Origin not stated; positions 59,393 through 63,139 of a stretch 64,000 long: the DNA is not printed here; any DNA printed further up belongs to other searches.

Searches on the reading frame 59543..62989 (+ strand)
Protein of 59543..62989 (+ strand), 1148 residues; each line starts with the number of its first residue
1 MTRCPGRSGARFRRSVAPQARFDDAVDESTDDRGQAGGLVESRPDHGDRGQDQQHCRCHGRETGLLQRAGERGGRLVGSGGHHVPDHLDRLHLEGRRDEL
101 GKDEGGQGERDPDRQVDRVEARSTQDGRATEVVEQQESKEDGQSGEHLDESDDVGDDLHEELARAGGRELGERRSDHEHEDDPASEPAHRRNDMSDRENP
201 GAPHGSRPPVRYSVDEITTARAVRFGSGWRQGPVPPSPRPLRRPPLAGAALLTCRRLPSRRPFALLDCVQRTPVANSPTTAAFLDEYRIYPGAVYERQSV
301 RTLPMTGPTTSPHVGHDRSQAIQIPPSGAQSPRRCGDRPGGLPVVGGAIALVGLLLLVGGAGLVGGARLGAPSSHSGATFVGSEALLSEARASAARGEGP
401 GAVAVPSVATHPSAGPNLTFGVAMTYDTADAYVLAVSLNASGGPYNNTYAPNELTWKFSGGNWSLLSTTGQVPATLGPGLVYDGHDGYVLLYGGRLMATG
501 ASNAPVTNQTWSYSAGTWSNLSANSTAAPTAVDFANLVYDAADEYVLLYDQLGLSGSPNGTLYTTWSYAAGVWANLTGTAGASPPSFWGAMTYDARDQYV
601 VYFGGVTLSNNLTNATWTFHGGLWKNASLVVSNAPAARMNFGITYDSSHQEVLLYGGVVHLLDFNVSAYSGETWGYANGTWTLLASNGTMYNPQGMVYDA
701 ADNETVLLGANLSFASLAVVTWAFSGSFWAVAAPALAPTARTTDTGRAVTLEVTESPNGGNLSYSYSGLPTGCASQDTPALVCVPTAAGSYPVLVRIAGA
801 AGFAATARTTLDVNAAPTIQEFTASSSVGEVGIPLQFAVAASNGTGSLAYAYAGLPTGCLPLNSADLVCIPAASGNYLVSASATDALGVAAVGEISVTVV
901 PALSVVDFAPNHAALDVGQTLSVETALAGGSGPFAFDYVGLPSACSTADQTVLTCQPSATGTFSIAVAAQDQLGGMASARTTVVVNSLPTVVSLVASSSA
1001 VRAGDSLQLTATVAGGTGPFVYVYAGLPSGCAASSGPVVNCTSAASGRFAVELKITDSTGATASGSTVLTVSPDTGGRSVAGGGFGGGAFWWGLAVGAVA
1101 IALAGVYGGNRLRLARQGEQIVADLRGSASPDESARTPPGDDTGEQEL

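Call 75: search_protein_families(library=pfam, proteins=[window:59543-62989:+], max_evalue=0.001)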
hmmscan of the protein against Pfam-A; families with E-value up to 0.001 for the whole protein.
window:59543-62989:+ (1148 aa): 3 families
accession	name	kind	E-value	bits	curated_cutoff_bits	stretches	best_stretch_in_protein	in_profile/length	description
PF00801.26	PKD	-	1e-07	32.3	23.5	1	993-1068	3-78/80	PKD domain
PF24681.1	Kelch_KLHDC2_KLHL20_DRC7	-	4.5e-05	23.3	50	0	571-690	36-150/221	KLHDC2/KLHL20/DRC7 Kelch-repeats domain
PF00720.22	SSI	-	0.00088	19.7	23.9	0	947-974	20-47/92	Subtilisin inhibitor-like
